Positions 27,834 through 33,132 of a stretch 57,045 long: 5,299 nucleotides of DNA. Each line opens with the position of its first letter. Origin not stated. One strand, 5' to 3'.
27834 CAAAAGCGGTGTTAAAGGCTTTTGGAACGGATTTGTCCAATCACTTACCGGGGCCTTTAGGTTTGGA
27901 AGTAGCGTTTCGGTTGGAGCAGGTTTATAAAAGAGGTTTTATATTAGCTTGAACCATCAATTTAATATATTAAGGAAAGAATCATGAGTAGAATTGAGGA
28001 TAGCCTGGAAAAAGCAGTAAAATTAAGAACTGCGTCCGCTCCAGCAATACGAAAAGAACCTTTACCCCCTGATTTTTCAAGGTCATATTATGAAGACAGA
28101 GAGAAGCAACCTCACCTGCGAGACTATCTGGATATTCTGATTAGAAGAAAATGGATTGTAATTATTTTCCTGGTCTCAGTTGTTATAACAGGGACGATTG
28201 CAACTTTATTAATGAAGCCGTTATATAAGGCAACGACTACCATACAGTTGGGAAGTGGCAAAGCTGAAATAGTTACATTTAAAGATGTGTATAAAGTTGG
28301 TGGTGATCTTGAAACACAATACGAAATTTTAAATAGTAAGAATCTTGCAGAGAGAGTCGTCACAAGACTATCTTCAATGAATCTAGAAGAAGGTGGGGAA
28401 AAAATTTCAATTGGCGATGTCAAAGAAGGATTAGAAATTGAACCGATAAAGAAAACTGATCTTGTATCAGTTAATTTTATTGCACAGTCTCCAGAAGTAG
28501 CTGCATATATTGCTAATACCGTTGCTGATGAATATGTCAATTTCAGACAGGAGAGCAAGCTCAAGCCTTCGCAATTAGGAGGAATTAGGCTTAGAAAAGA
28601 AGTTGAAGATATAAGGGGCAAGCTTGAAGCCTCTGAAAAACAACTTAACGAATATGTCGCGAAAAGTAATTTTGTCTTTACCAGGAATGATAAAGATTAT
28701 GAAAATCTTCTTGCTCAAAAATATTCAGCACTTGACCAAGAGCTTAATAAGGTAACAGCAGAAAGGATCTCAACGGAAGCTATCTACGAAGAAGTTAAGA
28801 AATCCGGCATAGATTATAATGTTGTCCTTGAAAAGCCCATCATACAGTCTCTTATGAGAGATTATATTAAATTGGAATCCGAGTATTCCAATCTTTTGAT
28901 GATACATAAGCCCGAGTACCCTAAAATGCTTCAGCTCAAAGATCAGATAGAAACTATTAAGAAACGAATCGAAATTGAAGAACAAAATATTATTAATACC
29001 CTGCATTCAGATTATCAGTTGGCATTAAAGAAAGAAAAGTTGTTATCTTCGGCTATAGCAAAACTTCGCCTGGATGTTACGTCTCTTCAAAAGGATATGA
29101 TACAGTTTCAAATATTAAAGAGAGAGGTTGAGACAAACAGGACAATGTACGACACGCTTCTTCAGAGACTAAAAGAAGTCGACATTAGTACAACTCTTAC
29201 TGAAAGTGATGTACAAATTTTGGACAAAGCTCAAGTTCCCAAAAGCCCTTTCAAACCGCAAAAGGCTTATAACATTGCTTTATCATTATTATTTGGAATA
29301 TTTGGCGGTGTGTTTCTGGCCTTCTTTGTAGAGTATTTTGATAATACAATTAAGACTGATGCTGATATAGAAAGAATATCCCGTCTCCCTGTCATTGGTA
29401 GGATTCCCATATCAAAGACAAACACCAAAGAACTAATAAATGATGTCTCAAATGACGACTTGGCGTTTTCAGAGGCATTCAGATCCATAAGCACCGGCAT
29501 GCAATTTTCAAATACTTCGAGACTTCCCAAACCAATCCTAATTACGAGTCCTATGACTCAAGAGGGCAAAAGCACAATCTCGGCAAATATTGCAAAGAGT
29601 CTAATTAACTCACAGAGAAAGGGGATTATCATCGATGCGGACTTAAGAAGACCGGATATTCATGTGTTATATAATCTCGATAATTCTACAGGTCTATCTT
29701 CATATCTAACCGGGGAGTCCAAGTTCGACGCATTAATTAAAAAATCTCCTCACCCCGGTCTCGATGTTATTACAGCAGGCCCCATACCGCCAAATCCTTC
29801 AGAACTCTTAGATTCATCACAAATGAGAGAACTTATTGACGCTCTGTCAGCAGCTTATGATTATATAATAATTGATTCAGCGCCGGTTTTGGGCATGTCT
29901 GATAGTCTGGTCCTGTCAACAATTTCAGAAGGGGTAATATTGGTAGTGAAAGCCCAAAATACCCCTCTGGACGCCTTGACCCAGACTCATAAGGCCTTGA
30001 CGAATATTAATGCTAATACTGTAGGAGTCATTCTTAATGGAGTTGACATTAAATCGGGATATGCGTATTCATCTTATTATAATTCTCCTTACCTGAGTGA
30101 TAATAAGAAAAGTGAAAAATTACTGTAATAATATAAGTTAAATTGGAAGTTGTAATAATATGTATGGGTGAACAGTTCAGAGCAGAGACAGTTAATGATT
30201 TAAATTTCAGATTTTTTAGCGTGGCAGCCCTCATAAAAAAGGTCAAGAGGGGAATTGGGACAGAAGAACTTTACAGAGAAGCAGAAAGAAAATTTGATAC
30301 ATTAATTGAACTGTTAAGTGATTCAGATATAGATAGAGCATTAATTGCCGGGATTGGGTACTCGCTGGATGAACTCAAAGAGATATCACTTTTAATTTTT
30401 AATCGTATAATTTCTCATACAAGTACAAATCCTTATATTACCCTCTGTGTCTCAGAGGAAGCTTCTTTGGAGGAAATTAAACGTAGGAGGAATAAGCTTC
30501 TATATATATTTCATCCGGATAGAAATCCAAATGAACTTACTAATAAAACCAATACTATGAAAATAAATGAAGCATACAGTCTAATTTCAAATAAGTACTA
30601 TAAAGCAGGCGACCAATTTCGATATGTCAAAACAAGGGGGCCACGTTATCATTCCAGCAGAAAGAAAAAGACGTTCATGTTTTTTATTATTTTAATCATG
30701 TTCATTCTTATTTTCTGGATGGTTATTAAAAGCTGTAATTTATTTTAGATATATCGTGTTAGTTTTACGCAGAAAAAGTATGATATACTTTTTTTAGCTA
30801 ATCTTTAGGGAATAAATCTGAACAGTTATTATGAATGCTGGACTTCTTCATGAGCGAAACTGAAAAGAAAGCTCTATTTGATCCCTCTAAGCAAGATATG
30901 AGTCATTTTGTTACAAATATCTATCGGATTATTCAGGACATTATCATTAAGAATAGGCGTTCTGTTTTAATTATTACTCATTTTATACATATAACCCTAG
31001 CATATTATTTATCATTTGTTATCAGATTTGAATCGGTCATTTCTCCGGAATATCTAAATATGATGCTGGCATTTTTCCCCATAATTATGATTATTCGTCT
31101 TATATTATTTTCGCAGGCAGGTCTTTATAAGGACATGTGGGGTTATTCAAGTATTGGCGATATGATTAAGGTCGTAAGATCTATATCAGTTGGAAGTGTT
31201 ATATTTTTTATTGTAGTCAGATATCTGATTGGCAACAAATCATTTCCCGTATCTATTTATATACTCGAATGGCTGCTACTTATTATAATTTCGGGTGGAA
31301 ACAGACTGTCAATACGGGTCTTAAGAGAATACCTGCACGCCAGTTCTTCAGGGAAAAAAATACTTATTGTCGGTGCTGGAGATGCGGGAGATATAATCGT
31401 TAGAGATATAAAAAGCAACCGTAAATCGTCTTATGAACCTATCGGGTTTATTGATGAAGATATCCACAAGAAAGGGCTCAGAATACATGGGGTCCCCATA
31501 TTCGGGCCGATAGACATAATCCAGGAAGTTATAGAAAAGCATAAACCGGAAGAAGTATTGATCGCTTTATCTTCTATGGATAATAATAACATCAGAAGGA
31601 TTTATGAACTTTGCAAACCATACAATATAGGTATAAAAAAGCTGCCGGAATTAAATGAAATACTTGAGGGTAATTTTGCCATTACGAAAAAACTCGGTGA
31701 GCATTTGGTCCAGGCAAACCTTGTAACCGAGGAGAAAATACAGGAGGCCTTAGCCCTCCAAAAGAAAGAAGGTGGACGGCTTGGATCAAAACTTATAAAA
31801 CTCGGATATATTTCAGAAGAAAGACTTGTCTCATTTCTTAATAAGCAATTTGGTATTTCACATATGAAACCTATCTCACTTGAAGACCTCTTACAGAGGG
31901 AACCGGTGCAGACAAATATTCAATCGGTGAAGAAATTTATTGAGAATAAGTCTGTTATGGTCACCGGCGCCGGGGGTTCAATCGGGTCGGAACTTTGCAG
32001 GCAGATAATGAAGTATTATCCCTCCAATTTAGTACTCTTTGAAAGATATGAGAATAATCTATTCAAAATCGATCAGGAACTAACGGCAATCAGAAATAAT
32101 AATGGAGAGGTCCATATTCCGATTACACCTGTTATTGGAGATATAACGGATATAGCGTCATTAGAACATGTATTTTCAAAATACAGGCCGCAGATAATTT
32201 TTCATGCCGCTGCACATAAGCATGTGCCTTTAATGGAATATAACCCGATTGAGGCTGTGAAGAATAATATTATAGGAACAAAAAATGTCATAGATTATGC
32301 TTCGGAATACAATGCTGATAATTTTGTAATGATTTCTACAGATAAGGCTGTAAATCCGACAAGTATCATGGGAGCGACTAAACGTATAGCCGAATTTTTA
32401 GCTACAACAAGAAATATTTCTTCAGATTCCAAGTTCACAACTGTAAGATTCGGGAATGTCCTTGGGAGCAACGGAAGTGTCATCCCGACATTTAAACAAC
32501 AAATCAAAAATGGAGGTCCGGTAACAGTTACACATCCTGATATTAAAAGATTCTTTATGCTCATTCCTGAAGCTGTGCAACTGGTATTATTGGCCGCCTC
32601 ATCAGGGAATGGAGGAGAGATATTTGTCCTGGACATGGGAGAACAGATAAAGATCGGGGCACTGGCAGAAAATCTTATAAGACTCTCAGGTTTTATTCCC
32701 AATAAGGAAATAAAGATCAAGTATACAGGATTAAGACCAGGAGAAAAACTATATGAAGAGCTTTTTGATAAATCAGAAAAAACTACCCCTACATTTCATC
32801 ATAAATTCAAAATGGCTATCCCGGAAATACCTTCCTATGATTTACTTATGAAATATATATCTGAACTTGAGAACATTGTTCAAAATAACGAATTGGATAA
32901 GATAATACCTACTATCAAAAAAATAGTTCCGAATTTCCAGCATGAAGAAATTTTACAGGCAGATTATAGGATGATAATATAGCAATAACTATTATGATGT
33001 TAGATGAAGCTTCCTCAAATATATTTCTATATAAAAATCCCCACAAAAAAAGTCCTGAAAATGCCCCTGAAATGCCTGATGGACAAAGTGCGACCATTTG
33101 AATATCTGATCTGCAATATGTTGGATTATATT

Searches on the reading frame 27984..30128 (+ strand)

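Call 10: search_protein_families(library=pfam, proteins=[window:27984-30128:+], max_evalue=0.01)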
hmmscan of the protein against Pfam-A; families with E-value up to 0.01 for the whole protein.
window:27984-30128:+ (714 aa): 6 families
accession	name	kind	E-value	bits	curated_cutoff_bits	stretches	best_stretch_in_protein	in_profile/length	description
PF13807.11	GNVR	-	7.8e-16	58.2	27.7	1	378-448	9-79/82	G-rich domain on putative tyrosine kinase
PF02706.20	Wzz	-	7.1e-12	45.9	25.5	1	45-128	5-90/91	Chain length determinant protein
PF13614.12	AAA_31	-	3.1e-10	40.7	27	1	528-677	14-169/177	AAA domain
PF10609.15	ParA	-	3.9e-06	26.9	27.1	1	527-685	15-173/246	NUBPL iron-transfer P-loop NTPase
PF01656.29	CbiA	-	8.5e-05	23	25.4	1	518-654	1-54/125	CobQ/CobB/MinD/ParA nucleotide binding domain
PF13500.12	AAA_26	-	0.004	17.5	27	0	650-688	130-168/198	AAA domain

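Call 22: search_protein_families(library=ncbifam, proteins=[window:27984-30128:+], max_evalue=0.00001)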
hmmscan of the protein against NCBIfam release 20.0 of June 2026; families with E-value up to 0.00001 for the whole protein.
window:27984-30128:+ (714 aa): 13 families
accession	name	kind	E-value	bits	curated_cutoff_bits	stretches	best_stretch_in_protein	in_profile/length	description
TIGR01005.1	eps_transp_fam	subfamily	2.3e-79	267.5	411.7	3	494-700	525-733/754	exopolysaccharide transport protein family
NF007350.0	PRK09841.1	equivalog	7.7e-53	179.7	1248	1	330-704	327-720/726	tyrosine-protein kinase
TIGR03017.1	EpsF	equivalog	4.4e-52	177.3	422.75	1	46-474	4-443/444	chain length determinant protein EpsF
TIGR01007.1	eps_fam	subfamily_domain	2.4e-51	174.2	108.05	1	497-698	1-200/204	polysaccharide biosynthesis tyrosine autokinase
NF008568.0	PRK11519.1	equivalog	2.5e-45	154.9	1068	1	315-708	313-720/720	tyrosine-protein kinase Wzc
TIGR03018.1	pepcterm_TyrKin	hypoth_equivalog_domain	1.5e-32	112.6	230.65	1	495-685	11-207/207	XrtA-associated tyrosine autokinase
TIGR03007.1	pepcterm_ChnLen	equivalog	1.5e-32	112.5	278.85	1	45-486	3-472/498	XrtA system polysaccharide chain length determinant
TIGR03029.1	EpsG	equivalog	1.8e-30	106.1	313.8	1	498-685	86-273/274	chain length determinant protein tyrosine kinase EpsG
TIGR01006.1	polys_exp_MPA1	subfamily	4.5e-15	55.7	296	1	331-475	84-222/226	CspC family polysaccharide chain length determinant protein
TIGR01969.1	minD_arch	subfamily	3.3e-13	49.4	201.75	1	518-688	3-171/251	cell division ATPase MinD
TIGR01968.1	minD_bact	equivalog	1.4e-12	47.5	212.9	1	518-634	4-121/261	septum site-determining protein MinD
NF041136.1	MrpORP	equivalog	2.4e-06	27.1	450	0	513-568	3-58/365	iron-sulfur cluster carrier protein MrpORP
NF041546.1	ParA_partition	equivalog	9.8e-06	25.2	180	0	609-668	61-119/203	ParA family partition ATPase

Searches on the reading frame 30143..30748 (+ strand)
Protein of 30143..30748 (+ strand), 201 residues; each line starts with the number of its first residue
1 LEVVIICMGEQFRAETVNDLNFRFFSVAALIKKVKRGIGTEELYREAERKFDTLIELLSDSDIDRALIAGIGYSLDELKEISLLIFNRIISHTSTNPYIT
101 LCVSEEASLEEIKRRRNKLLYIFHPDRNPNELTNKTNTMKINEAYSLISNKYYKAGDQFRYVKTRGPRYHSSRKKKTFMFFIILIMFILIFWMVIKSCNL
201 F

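Call 10: search_protein_families(library=pfam, proteins=[window:30143-30748:+], max_evalue=0.01)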
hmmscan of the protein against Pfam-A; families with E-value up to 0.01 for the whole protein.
window:30143-30748:+ (201 aa): 1 family
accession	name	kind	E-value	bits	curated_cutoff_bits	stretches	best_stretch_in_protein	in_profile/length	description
PF00226.36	DnaJ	-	1.4e-09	38.4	27.8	1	96-151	1-56/63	DnaJ domain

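Call 22: search_protein_families(library=ncbifam, proteins=[window:30143-30748:+], max_evalue=0.00001)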
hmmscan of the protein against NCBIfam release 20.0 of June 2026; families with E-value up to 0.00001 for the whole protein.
window:30143-30748:+ (201 aa): 6 families
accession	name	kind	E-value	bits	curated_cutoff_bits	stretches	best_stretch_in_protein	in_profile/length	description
NF010885.0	PRK14292.1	equivalog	4.5e-08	32.5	585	1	98-156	5-62/371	chaperone protein DnaJ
TIGR02349.1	DnaJ_bact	equivalog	1.6e-07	31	377.2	1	98-173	3-79/354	molecular chaperone DnaJ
NF010874.0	PRK14281.1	equivalog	1.6e-07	30.8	619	1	98-159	6-68/397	chaperone protein DnaJ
NF008035.0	PRK10767.1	subfamily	2.5e-07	30.1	338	1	98-155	7-64/374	molecular chaperone DnaJ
NF010872.0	PRK14279.1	equivalog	3.4e-07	29.7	556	1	97-162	11-77/394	molecular chaperone DnaJ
NF010894.0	PRK14301.1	equivalog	1.8e-06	27.2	548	1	98-155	7-64/373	chaperone protein DnaJ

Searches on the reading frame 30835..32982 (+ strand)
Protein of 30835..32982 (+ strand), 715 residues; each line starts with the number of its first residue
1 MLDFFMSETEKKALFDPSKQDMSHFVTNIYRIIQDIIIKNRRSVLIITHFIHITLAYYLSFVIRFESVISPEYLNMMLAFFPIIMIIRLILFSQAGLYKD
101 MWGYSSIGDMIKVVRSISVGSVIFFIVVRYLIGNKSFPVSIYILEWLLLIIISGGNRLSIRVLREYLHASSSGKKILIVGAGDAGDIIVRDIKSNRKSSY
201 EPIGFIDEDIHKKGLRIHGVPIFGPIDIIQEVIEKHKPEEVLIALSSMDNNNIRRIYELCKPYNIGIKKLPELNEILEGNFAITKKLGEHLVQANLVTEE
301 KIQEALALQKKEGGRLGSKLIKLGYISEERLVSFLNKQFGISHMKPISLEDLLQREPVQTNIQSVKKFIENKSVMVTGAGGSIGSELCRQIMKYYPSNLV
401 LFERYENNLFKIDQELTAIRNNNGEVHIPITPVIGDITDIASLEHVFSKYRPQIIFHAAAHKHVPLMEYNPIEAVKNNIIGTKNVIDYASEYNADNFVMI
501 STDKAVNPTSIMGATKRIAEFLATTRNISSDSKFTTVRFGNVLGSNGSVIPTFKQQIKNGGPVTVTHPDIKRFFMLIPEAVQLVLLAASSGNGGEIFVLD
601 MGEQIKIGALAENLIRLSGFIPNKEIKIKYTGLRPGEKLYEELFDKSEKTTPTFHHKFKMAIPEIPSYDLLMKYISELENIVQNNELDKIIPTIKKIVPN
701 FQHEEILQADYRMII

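Call 10: search_protein_families(library=pfam, proteins=[window:30835-32982:+], max_evalue=0.01)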
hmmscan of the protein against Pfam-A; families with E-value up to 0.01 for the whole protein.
window:30835-32982:+ (715 aa): 11 families
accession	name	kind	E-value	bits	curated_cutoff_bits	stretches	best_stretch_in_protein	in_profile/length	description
PF02719.21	Polysacc_synt_2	-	7.7e-120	399.9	20.2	1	374-660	1-290/293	Polysaccharide biosynthesis protein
PF01370.27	Epimerase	-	4e-25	89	20.9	1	374-598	1-238/240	NAD dependent epimerase/dehydratase family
PF16363.11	GDP_Man_Dehyd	-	7.2e-17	62.3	27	1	375-504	1-131/332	GDP-mannose 4,6 dehydratase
PF13727.12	CoA_binding_3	-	1.5e-13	51.6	25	1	95-265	3-169/175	CoA-binding domain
PF04321.23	RmlD_sub_bind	-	4e-12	46.2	27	1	374-504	3-103/287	RmlD substrate binding domain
PF01073.25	3Beta_HSD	-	5.9e-08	32.5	22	1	375-510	1-124/280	3-beta hydroxysteroid dehydrogenase/isomerase family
PF07993.18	NAD_binding_4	-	1.1e-06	28.5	20.1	1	376-519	1-153/258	Male sterility protein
PF08659.16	KR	-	1.7e-05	25.2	22.6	1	374-502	3-136/180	KR domain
PF17836.7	PglD_N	-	4.8e-05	24.3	23.4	1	175-255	1-72/78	PglD N-terminal domain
PF13460.12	NAD_binding_10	-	8.4e-05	23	27.2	1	378-507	1-103/184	NAD(P)H-binding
PF00106.31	adh_short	-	0.0023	17.9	26.6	1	372-449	1-70/195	short chain dehydrogenase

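Call 22: search_protein_families(library=ncbifam, proteins=[window:30835-32982:+], max_evalue=0.00001)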
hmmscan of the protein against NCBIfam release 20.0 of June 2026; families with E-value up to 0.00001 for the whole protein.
window:30835-32982:+ (715 aa): 20 families
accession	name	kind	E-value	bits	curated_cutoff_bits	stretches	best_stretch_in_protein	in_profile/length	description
TIGR03589.1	PseB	equivalog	2.9e-57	194.1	407.75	1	369-666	2-284/324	UDP-N-acetylglucosamine 4,6-dehydratase (inverting)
TIGR04130.1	FnlA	equivalog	3.4e-47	161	730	1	370-650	3-271/337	UDP-N-acetylglucosamine 4,6-dehydratase/5-epimerase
TIGR03025.1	EPS_sugtrans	subfamily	1.3e-25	90.6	295.55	1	50-293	4-244/445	exopolysaccharide biosynthesis polyprenyl glycosylphosphotransferase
TIGR03023.1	WcaJ_sugtrans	equivalog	1.4e-24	87.2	410.75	1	50-286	4-242/453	undecaprenyl-phosphate glucose phosphotransferase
NF053729.1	c-di-GMP_motif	domain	3.4e-17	62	38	1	286-338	1-53/53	cyclic di-GMP-binding domain-containing protein, MshE-related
TIGR02622.1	CDP_4_6_dhtase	equivalog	2.7e-13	49.8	278.45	1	369-507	2-134/352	CDP-glucose 4,6-dehydratase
TIGR01179.1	galE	equivalog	5.6e-13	48.4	262.3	1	374-546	2-180/332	UDP-glucose 4-epimerase GalE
TIGR04180.1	EDH_00030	hypoth_equivalog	1.3e-12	47.5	475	1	374-650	1-286/297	NAD-dependent 4,6-dehydratase LegB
TIGR03022.1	WbaP_sugtrans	subfamily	2e-12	47.1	403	1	45-258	1-209/456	undecaprenyl-phosphate galactose phosphotransferase WbaP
TIGR03013.1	EpsB_2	subfamily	2.9e-11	43.1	393.35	1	50-250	4-198/443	TIGR03013 family XrtA/PEP-CTERM system glycosyltransferase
TIGR01214.1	rmlD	equivalog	5.5e-11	42.1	224.05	1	374-503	2-101/285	dTDP-4-dehydrorhamnose reductase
TIGR01181.1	dTDP_gluc_dehyt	equivalog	5.6e-11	42.1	365.1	1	374-504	2-127/321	dTDP-glucose 4,6-dehydratase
NF007582.0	PRK10217.1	equivalog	2.7e-09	36.6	698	1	372-493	2-116/355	dTDP-glucose 4,6-dehydratase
NF007490.0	PRK10084.1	subfamily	2.3e-08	33.4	649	1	374-493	3-115/361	dTDP-glucose 4,6-dehydratase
NF007956.0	PRK10675.1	subfamily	1.2e-07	31.3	394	1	373-502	2-124/338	UDP-glucose 4-epimerase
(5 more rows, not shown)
